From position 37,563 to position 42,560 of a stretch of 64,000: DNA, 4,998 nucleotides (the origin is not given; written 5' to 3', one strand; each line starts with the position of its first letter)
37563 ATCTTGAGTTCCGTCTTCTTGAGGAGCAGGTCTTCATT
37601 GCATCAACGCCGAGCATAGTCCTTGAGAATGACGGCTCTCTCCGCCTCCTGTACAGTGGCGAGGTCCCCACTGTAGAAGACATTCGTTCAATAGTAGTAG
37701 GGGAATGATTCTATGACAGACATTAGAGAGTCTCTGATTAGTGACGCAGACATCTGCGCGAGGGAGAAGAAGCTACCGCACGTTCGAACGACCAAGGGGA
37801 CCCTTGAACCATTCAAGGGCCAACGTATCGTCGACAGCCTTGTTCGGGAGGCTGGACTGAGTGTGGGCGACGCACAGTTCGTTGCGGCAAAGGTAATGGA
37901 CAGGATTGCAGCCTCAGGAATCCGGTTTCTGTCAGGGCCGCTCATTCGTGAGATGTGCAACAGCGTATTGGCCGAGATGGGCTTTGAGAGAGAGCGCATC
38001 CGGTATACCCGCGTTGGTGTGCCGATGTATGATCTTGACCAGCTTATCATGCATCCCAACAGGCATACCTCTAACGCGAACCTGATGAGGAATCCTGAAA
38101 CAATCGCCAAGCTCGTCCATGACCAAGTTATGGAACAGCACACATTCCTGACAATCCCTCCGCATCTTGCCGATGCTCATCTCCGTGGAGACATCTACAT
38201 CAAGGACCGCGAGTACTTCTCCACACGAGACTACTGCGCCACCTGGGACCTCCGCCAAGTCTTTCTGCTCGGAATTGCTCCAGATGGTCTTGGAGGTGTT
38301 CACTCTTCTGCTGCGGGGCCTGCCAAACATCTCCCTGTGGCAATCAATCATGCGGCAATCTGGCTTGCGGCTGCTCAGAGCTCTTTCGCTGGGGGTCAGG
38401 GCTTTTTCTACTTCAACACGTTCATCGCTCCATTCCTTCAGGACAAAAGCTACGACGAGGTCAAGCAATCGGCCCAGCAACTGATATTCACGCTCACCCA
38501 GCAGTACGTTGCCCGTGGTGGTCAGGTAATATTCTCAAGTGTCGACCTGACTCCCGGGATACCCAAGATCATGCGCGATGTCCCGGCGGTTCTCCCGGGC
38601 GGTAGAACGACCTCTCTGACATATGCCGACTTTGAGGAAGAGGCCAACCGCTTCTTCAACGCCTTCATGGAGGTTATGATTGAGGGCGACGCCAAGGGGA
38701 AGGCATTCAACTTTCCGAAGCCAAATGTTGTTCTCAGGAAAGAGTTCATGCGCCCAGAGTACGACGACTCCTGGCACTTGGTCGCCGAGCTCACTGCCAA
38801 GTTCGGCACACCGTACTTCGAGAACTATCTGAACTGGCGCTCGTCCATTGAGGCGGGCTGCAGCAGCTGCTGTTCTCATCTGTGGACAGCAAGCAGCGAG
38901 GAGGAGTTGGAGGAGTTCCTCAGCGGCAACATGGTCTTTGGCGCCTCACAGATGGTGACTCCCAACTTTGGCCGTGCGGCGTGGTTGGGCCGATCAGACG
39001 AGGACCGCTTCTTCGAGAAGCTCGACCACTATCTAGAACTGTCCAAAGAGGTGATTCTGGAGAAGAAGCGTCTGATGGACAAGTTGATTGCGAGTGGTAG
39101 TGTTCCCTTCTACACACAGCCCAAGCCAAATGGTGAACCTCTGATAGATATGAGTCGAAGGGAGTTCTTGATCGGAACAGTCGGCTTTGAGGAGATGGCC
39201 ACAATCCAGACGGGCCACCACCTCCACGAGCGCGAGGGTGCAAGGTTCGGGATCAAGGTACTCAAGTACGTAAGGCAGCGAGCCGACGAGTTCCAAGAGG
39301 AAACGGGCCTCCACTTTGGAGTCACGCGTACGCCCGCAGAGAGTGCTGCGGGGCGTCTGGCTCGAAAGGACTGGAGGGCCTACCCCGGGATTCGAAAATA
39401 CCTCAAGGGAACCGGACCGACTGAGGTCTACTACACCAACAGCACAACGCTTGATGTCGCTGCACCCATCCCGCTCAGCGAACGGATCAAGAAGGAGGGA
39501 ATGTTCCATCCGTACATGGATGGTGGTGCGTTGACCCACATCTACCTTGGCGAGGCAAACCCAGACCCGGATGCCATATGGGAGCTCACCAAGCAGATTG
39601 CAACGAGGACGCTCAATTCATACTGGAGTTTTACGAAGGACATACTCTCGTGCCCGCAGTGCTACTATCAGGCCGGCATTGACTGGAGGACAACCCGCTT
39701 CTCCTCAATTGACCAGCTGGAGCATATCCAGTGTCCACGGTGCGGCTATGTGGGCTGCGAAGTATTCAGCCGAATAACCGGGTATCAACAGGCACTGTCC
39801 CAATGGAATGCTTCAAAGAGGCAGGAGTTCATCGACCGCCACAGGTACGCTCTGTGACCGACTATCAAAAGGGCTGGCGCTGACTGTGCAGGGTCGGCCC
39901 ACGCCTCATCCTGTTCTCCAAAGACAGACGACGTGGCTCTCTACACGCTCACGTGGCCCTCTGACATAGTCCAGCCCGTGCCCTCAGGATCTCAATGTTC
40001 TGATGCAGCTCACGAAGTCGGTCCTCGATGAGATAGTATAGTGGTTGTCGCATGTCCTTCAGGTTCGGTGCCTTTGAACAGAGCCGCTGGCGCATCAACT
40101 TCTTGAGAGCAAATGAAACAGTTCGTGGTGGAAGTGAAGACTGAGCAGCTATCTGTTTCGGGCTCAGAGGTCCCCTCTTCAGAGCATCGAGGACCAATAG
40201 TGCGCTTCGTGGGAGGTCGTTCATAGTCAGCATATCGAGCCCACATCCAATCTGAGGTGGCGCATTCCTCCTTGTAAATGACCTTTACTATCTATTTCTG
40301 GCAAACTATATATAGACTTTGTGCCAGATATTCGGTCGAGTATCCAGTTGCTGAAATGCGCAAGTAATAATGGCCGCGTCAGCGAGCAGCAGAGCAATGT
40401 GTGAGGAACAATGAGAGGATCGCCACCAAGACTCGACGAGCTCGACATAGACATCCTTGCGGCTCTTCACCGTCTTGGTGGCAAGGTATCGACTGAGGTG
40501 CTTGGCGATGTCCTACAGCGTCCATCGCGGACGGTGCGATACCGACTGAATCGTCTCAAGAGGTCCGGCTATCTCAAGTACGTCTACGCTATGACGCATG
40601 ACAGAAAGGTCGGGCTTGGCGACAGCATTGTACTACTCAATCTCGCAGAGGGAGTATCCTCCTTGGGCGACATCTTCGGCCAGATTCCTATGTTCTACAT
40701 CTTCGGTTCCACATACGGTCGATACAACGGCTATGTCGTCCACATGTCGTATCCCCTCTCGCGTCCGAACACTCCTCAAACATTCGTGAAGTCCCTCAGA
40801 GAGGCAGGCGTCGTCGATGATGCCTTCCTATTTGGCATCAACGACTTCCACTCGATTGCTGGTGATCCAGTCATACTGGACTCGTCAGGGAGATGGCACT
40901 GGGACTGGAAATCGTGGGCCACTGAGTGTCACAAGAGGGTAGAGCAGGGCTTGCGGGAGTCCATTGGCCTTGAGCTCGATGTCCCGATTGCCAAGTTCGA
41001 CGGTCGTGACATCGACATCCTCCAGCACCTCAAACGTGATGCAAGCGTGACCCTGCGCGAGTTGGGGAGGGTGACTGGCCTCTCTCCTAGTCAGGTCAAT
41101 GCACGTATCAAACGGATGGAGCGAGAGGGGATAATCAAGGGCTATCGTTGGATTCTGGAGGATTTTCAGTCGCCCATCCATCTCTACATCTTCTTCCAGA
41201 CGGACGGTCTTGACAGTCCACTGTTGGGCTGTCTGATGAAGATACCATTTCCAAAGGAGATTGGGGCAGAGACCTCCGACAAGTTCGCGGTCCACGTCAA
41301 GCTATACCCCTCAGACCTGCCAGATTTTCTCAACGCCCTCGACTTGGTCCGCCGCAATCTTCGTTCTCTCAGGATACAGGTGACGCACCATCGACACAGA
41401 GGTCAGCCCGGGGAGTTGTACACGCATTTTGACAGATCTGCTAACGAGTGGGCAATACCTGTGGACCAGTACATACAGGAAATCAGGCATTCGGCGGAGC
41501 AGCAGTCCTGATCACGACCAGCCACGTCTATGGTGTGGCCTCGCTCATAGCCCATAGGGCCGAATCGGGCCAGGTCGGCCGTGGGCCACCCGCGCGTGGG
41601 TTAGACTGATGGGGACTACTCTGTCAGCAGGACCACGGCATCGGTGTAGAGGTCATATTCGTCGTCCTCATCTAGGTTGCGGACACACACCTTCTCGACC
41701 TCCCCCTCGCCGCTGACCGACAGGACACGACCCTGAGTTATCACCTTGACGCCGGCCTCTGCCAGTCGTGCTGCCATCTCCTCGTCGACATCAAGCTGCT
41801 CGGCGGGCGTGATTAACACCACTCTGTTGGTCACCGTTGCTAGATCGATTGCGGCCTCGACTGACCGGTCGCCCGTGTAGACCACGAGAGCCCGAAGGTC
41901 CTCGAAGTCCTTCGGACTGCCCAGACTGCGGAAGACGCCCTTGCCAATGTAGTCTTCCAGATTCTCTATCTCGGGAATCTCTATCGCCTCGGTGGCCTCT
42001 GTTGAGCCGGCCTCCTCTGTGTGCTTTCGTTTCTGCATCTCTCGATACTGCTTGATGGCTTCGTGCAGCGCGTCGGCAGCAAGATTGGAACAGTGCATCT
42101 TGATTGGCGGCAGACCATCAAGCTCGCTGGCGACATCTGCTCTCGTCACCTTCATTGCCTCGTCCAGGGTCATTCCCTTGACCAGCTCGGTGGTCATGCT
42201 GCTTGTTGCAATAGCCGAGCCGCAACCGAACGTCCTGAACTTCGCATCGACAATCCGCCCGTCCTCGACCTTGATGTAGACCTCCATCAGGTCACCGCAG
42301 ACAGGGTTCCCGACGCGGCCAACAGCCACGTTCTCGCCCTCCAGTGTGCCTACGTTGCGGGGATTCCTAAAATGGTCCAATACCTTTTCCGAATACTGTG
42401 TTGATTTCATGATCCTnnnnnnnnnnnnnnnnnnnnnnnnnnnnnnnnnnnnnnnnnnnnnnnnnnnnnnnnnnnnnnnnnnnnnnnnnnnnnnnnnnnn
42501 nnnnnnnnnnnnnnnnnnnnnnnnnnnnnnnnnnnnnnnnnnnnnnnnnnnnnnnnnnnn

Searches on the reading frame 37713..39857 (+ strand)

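Call 14: search_protein_families(library=pfam, proteins=[window:37713-39857:+], max_evalue=0.001)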
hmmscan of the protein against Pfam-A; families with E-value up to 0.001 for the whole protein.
window:37713-39857:+ (714 aa): 1 family
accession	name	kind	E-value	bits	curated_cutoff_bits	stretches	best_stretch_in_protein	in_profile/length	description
PF13597.11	NRDD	-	1.4e-137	460.2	26.2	1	121-712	2-562/562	Anaerobic ribonucleoside-triphosphate reductase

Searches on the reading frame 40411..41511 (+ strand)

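Call 44: search_protein_families(library=pfam, proteins=[window:40411-41511:+], max_evalue=0.00001)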
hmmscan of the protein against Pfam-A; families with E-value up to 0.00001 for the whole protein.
window:40411-41511:+ (366 aa): 5 families
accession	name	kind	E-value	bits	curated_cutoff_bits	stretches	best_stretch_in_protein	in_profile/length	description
PF13412.12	HTH_24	-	2.1e-21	75.7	21.9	1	197-243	2-48/48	Winged helix-turn-helix DNA-binding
PF13404.12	HTH_AsnC-type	-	6.2e-15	55.2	27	1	200-237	5-42/42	AsnC-type helix-turn-helix domain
PF12802.13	MarR_2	-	4.7e-12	46.3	27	1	198-242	5-50/61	MarR family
PF12840.13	HTH_20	-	2.9e-09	37.2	27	0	202-243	8-49/51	Helix-turn-helix domain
PF13463.12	HTH_27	-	1.1e-06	29.2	22.2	0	198-242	3-48/68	Winged helix DNA-binding domain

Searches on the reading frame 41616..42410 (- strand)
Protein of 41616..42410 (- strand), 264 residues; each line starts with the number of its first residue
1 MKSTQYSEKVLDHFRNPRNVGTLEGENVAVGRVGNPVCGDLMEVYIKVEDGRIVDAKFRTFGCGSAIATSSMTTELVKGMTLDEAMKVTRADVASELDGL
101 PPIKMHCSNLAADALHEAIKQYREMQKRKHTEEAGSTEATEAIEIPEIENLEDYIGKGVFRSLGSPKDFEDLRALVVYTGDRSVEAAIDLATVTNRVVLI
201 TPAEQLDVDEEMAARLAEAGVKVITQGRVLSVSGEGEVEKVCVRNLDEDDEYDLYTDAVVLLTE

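Call 44: search_protein_families(library=pfam, proteins=[window:41616-42410:-], max_evalue=0.00001)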
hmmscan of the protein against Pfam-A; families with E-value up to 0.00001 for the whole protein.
window:41616-42410:- (264 aa): 1 family
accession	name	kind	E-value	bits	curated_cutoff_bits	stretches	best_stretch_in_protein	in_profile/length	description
PF01592.21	NifU_N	-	2.4e-50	170.4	22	1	5-127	1-125/127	NifU-like N terminal domain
